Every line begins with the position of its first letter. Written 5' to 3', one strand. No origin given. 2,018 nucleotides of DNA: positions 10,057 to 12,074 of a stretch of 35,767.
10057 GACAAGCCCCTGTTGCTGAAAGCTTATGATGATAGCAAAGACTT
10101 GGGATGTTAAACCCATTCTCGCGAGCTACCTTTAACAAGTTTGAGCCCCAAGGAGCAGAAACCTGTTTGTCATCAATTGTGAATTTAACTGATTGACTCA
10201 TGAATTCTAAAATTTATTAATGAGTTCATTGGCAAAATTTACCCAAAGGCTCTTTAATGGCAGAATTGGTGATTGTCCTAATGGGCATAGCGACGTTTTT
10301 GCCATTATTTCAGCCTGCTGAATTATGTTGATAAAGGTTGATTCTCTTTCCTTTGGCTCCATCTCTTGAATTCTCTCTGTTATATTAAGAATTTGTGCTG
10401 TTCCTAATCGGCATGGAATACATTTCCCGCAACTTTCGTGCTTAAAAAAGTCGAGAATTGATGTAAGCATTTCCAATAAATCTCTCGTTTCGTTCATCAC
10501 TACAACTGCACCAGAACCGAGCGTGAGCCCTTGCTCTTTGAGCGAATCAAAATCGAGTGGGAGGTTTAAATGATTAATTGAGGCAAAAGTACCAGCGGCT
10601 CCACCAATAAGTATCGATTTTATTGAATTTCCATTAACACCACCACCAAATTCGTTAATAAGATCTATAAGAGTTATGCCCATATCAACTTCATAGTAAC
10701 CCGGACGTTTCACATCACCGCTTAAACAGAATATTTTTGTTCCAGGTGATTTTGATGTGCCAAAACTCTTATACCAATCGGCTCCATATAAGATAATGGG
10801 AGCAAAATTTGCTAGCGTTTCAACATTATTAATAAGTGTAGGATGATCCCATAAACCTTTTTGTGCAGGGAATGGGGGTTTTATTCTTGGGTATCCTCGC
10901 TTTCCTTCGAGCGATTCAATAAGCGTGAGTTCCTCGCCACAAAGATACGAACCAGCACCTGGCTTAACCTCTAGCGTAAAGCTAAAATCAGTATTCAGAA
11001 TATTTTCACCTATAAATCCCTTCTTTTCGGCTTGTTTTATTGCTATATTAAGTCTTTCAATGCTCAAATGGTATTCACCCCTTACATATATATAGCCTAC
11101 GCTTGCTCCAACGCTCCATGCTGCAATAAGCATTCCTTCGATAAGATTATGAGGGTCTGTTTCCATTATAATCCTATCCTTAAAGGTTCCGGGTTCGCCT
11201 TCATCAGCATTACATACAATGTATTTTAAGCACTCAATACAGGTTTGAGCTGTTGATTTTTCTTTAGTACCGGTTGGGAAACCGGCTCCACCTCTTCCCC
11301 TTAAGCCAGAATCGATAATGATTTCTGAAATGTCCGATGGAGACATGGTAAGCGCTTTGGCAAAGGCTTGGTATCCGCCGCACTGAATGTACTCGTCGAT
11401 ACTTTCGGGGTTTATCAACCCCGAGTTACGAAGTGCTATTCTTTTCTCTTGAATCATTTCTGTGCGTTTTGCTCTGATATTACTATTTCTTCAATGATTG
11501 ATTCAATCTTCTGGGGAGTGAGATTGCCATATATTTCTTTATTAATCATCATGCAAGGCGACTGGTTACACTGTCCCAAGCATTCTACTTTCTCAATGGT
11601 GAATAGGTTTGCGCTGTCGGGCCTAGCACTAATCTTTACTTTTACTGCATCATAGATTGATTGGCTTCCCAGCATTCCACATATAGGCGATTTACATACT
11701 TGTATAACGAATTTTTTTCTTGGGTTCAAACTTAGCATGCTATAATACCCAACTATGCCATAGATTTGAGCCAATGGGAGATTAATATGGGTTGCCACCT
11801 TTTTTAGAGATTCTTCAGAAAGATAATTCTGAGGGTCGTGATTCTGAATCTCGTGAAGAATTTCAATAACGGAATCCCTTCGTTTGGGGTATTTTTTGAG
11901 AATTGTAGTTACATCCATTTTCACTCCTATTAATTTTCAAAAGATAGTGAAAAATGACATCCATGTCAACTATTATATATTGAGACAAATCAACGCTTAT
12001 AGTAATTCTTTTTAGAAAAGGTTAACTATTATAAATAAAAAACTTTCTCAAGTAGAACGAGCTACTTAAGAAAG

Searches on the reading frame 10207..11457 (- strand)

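Call 10: search_protein_families(library=pfam, proteins=[window:10207-11457:-], max_evalue=0.001)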
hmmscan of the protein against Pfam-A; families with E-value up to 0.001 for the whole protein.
window:10207-11457:- (416 aa): 4 families
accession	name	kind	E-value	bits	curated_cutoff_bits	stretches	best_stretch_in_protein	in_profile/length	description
PF01512.22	Complex1_51K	-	3.2e-46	157.4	31.2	1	49-217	3-147/150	Nuo51 FMN-binding domain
PF10589.14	NADH_4Fe-4S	-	7.1e-20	71.1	23.5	1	330-412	2-82/85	NADH-ubiquinone oxidoreductase-F iron-sulfur binding region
PF22461.2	SLBB_2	-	4.7e-09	36.7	27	1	241-300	1-58/79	SLBB domain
PF10531.15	SLBB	-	2.2e-08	34.2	27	1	242-274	1-33/55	SLBB domain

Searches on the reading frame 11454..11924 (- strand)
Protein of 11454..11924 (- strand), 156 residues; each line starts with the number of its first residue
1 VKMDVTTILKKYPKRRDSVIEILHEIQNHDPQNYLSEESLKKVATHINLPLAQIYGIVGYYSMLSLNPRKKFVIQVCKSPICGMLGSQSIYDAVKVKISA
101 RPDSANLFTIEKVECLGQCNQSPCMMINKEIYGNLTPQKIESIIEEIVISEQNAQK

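Call 10: search_protein_families(library=pfam, proteins=[window:11454-11924:-], max_evalue=0.001)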
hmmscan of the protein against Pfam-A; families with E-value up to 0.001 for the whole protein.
window:11454-11924:- (156 aa): 1 family
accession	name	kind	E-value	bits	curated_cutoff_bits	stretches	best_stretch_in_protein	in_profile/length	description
PF01257.25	2Fe-2S_thioredx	-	1.7e-41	141.9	24.8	1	6-147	2-144/145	Thioredoxin-like [2Fe-2S] ferredoxin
